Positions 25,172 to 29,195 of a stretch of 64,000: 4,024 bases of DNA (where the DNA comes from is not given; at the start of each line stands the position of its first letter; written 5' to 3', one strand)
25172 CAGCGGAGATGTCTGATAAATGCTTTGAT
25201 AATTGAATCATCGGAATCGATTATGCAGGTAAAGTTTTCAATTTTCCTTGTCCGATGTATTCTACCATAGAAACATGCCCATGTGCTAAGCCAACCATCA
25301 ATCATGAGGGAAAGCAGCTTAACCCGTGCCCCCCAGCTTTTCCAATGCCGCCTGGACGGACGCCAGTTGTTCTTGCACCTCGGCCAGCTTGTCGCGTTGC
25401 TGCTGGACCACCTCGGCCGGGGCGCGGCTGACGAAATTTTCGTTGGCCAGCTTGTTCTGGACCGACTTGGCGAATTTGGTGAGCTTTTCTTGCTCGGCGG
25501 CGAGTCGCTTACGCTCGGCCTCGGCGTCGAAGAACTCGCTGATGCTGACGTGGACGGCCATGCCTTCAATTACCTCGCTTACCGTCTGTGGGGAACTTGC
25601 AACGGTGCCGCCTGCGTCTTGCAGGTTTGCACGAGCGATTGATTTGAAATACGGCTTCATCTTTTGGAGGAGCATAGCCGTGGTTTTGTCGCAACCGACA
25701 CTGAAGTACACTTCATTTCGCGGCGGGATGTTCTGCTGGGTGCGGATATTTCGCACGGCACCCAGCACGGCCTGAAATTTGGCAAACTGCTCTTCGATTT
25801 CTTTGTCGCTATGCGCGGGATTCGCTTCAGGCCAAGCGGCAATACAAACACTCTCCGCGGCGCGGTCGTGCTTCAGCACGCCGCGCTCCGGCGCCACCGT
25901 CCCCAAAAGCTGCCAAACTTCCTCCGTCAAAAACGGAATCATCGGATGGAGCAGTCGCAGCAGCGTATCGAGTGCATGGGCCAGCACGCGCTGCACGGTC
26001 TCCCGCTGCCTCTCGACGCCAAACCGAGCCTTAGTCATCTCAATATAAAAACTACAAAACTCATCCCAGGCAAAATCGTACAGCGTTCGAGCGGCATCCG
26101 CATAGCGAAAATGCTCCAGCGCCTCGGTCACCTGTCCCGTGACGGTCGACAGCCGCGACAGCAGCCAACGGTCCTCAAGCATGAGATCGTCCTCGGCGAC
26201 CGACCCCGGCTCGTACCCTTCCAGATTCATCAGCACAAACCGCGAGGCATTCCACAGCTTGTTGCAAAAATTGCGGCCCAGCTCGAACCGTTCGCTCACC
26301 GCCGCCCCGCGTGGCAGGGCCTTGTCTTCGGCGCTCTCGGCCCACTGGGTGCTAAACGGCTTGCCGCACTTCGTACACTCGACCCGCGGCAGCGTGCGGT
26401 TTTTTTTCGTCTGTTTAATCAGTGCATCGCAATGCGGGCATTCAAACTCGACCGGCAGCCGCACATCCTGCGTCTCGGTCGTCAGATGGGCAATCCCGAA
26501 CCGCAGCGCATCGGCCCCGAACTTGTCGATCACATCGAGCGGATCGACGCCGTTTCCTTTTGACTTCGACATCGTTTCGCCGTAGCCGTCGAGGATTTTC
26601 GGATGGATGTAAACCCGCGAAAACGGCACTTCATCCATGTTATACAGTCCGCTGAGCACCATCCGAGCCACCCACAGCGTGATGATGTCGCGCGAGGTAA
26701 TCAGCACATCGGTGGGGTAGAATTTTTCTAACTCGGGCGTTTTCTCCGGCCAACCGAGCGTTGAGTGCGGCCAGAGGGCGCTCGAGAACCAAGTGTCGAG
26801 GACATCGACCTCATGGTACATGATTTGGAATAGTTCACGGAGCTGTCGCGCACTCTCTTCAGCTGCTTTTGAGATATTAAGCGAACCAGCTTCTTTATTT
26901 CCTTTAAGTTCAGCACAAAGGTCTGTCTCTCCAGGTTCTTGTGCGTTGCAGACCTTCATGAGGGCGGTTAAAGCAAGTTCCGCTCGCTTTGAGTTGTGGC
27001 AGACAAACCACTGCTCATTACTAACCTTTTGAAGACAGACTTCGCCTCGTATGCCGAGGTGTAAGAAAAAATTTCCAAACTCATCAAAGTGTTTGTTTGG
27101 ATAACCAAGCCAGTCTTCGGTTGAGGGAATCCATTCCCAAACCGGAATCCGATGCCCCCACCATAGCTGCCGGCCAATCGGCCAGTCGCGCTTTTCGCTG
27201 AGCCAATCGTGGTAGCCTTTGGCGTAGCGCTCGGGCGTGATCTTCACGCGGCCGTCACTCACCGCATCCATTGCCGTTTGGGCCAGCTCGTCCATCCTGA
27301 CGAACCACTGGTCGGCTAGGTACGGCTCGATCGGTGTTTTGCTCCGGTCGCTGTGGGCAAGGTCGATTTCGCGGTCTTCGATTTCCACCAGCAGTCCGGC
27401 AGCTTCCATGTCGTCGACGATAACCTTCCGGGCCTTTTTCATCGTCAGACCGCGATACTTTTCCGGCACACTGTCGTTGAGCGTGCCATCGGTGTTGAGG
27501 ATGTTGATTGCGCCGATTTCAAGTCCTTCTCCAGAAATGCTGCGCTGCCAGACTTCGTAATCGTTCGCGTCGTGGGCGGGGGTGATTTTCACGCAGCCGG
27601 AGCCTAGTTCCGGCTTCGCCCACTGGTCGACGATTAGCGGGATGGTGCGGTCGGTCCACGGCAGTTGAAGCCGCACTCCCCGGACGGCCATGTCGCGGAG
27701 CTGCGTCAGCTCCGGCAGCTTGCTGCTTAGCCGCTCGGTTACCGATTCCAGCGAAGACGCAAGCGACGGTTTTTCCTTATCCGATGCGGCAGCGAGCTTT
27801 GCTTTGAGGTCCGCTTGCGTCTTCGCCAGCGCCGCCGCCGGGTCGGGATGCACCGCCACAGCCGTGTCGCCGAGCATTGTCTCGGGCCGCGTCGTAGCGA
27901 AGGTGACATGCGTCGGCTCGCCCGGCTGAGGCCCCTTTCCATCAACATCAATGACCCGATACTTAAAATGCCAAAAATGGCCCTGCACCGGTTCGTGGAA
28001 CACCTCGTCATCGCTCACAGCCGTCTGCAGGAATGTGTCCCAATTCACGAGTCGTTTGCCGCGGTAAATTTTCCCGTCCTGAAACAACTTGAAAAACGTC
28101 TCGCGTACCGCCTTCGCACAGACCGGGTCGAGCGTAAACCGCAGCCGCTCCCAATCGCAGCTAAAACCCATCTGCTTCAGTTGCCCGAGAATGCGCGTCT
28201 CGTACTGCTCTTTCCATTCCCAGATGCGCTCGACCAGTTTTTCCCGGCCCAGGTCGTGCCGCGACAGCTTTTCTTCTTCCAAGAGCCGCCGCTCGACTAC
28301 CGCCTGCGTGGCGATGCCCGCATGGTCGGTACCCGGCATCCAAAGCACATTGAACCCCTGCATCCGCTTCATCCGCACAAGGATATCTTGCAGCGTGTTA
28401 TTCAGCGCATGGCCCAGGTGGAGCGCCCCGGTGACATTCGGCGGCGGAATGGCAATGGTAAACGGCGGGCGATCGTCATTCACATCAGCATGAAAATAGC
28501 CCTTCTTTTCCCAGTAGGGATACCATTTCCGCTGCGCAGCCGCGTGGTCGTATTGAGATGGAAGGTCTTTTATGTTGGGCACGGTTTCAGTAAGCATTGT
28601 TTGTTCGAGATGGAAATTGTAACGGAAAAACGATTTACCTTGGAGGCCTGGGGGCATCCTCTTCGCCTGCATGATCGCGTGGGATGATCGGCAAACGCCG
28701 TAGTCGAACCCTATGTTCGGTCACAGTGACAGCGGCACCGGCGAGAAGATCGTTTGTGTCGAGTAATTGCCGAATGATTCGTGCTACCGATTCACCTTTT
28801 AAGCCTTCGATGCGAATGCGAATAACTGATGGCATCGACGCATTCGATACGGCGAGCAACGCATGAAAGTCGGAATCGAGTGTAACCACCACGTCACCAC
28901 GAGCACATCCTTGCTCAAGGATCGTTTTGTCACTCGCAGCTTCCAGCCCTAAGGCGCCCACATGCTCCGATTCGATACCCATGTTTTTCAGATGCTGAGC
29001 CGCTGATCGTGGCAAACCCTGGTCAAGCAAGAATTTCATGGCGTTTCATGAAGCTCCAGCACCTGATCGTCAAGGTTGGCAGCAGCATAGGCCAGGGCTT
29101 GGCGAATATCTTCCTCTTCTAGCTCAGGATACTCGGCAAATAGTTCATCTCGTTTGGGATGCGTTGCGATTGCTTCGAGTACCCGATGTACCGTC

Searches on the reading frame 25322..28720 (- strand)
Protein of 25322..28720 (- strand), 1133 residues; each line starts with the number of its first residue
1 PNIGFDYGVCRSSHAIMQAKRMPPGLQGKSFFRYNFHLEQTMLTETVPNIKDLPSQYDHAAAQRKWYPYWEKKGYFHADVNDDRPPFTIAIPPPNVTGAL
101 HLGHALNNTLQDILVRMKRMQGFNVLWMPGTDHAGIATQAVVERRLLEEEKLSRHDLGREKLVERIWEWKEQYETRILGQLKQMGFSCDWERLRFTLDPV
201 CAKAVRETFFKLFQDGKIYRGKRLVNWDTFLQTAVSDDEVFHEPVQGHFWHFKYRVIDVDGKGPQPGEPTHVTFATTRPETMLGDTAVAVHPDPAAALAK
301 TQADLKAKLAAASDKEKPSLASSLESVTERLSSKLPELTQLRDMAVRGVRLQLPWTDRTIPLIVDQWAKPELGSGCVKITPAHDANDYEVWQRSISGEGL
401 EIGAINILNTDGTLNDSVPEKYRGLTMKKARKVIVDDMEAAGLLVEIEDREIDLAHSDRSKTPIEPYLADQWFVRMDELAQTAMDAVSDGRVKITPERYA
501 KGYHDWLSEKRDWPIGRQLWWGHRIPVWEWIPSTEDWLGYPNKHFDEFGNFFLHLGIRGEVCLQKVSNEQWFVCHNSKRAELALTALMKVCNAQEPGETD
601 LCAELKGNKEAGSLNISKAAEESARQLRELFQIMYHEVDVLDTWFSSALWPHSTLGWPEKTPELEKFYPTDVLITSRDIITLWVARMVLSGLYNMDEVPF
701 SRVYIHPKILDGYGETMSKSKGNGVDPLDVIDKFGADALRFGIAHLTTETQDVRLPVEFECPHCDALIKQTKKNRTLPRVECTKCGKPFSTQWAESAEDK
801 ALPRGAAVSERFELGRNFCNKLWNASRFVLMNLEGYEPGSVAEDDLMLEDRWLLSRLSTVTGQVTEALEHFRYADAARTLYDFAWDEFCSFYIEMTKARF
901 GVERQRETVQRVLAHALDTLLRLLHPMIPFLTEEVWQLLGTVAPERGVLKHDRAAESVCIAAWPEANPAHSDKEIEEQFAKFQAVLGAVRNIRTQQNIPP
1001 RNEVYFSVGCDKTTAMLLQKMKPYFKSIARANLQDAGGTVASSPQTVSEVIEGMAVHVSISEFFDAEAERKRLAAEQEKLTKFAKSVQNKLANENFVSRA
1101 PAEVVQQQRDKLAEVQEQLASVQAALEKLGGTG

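Call 25: search_protein_families(library=pfam, proteins=[window:25322-28720:-], max_evalue=0.01)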
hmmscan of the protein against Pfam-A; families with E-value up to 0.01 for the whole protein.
window:25322-28720:- (1133 aa): 7 families
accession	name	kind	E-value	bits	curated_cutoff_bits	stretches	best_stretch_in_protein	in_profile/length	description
PF00133.28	tRNA-synt_1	-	5.3e-127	424.4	22.7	2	65-529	1-247/414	tRNA synthetases class I (I, L, M and V)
PF08264.19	Anticodon_1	-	6.5e-42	143.3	25.1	1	850-1003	1-143/148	Anticodon-binding domain of tRNA ligase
PF09334.17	tRNA-synt_1g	-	3.2e-17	62.8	20.1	2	89-152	3-66/391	tRNA synthetases class I (M)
PF10458.14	Val_tRNA-synt_C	-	9.1e-16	58.3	25.9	1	1065-1130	1-66/66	Valyl tRNA synthetase tRNA binding arm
PF13603.12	tRNA-synt_1_2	-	1.7e-06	28.1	25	1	272-393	23-131/185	Leucyl-tRNA synthetase, editing domain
PF01406.26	tRNA-synt_1e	-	0.00081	19.3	27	0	698-744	235-281/301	tRNA synthetases class I (C) catalytic domain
PF05129.18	Zn_ribbon_Elf1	-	0.0023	18.4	29.8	1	752-795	16-62/79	Transcription elongation factor Elf1 like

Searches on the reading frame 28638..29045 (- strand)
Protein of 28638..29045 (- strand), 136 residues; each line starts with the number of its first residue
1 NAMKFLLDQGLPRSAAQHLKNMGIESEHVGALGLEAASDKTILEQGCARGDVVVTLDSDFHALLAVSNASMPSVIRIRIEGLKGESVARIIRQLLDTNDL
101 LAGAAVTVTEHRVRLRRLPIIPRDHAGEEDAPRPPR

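Call 25: search_protein_families(library=pfam, proteins=[window:28638-29045:-], max_evalue=0.01)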
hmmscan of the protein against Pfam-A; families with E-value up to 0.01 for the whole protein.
window:28638-29045:- (136 aa): 2 families
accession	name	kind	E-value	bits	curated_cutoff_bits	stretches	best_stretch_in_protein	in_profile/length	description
PF18480.7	DUF5615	-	2.7e-22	79.2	23.8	1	3-109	1-108/110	Domain of unknown function (DUF5615)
PF18478.7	PIN_10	-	0.00011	22.7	26.2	1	3-61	1-63/84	PIN like domain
